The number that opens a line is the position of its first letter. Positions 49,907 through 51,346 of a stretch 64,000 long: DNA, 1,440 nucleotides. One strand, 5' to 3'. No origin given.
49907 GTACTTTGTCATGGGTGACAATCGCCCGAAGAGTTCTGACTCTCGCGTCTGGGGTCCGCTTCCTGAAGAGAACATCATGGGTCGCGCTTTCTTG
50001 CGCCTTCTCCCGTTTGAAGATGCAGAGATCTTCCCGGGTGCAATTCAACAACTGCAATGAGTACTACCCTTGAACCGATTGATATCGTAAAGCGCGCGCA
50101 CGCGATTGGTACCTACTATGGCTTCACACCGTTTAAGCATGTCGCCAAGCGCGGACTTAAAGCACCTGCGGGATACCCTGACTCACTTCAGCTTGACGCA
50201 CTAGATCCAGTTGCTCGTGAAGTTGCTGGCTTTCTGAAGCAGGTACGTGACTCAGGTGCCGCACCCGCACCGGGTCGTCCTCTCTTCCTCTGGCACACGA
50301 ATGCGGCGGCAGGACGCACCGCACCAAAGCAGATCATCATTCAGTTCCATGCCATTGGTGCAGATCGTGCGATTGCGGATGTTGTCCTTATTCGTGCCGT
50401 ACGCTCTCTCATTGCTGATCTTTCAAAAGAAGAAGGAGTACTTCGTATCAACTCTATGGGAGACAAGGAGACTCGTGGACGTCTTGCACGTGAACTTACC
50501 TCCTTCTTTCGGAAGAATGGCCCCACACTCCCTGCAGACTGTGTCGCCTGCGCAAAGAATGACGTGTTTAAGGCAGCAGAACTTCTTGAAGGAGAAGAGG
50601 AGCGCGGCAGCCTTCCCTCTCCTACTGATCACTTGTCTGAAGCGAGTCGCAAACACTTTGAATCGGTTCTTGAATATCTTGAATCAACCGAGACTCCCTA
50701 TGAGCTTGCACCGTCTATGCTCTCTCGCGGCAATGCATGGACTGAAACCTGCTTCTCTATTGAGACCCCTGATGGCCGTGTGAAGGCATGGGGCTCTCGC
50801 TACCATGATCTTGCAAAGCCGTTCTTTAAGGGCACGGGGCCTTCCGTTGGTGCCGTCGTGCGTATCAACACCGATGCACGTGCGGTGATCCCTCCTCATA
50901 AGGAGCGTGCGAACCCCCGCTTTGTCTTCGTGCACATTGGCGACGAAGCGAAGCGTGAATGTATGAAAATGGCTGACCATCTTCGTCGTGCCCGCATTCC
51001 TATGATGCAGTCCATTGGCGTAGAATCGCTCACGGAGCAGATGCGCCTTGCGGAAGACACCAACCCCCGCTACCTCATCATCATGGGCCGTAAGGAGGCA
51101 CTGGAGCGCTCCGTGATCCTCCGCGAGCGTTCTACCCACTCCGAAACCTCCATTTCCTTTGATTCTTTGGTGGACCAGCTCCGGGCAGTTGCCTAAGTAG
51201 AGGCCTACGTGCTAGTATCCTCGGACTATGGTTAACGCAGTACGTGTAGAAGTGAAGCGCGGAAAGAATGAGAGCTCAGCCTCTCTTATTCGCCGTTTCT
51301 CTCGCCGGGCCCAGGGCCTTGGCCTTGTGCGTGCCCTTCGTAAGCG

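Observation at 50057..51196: HisRS-like paralogue with degenerate catalytic motifs but an intact anticodon-binding-like domain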

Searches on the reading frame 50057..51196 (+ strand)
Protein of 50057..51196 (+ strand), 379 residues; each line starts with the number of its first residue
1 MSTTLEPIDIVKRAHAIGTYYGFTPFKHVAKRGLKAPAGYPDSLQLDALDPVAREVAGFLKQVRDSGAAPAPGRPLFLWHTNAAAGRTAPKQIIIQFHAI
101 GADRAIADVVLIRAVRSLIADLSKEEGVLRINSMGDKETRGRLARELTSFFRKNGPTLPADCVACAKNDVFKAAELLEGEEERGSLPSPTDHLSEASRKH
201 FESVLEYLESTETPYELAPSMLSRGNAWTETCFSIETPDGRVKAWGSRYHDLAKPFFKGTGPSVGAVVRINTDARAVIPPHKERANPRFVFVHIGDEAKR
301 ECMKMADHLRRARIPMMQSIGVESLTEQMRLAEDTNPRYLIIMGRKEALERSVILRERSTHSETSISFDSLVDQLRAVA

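Call 3: search_protein_families(library=pfam, proteins=[window:50057-51196:+], max_evalue=1)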
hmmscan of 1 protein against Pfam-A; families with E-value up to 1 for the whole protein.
window:50057-51196:+ (379 aa): 2 families
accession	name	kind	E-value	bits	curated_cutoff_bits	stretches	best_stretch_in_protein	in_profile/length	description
PF03129.25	HGTP_anticodon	-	6.4e-08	33.1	21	1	292-376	5-92/94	Anticodon binding domain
PF14082.12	SduA_C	-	0.1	13.2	27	1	331-371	112-158/159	Shedu protein SduA, C-terminal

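Call 4: search_protein_families(library=ncbifam, proteins=[window:50057-51196:+], max_evalue=1)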
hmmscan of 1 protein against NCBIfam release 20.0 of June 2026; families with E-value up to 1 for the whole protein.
window:50057-51196:+ (379 aa): 5 families
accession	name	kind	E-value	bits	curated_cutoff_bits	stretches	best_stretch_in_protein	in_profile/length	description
TIGR00442.1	hisS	equivalog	3.3e-24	85.6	286.75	1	97-367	125-405/406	histidine--tRNA ligase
NF009085.0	PRK12420.1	equivalog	7.1e-05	22.3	540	1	221-372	267-423/426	histidine--tRNA ligase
TIGR00418.1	thrS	equivalog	0.0002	20.4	383.65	1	291-377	477-563/565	threonine--tRNA ligase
NF003068.0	PRK03991.1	equivalog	0.0041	15.5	484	1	292-376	505-589/613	threonine--tRNA ligase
NF008942.0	PRK12292.2-5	equivalog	0.11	11.1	643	1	246-373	298-425/434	ATP phosphoribosyltransferase regulatory subunit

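Call 5: search_solved_structures(query=window:50057-51196:+, max_evalue=1, show_alignments=2)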
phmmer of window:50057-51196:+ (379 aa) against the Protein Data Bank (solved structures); distinct sequences matched with E-value up to 1: 11.
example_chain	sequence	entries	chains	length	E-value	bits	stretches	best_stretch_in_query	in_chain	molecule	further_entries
1qe0_A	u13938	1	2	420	9.5e-15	58.2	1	97-375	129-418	Histidine--tRNA ligase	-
1htt_A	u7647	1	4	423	1.9e-11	47.3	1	123-377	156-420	HISTIDYL-TRNA SYNTHETASE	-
1kmm_A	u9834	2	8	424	1.9e-11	47.3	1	123-377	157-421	HISTIDYL-TRNA SYNTHETASE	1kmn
2el9_A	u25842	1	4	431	2e-11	47.3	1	123-377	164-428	Histidyl-tRNA synthetase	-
1adj_A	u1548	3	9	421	5.7e-08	35.9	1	95-321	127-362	HISTIDYL-TRNA SYNTHETASE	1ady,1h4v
4rdx_A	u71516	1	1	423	1e-07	35.1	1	95-321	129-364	Histidine--tRNA ligase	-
4e51_A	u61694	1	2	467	1.4e-07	34.6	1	95-352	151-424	Histidine--tRNA ligase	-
5e3i_A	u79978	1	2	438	0.001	21.9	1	96-372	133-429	Histidine--tRNA ligase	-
3net_A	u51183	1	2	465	0.0042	19.8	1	245-376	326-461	Histidyl-tRNA synthetase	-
8fhc_A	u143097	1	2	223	0.033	16.9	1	150-221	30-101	tRNA-(MS[2]IO[6]A)-hydroxylase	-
6nhi_A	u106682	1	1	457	0.24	14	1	244-366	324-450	Histidine--tRNA ligase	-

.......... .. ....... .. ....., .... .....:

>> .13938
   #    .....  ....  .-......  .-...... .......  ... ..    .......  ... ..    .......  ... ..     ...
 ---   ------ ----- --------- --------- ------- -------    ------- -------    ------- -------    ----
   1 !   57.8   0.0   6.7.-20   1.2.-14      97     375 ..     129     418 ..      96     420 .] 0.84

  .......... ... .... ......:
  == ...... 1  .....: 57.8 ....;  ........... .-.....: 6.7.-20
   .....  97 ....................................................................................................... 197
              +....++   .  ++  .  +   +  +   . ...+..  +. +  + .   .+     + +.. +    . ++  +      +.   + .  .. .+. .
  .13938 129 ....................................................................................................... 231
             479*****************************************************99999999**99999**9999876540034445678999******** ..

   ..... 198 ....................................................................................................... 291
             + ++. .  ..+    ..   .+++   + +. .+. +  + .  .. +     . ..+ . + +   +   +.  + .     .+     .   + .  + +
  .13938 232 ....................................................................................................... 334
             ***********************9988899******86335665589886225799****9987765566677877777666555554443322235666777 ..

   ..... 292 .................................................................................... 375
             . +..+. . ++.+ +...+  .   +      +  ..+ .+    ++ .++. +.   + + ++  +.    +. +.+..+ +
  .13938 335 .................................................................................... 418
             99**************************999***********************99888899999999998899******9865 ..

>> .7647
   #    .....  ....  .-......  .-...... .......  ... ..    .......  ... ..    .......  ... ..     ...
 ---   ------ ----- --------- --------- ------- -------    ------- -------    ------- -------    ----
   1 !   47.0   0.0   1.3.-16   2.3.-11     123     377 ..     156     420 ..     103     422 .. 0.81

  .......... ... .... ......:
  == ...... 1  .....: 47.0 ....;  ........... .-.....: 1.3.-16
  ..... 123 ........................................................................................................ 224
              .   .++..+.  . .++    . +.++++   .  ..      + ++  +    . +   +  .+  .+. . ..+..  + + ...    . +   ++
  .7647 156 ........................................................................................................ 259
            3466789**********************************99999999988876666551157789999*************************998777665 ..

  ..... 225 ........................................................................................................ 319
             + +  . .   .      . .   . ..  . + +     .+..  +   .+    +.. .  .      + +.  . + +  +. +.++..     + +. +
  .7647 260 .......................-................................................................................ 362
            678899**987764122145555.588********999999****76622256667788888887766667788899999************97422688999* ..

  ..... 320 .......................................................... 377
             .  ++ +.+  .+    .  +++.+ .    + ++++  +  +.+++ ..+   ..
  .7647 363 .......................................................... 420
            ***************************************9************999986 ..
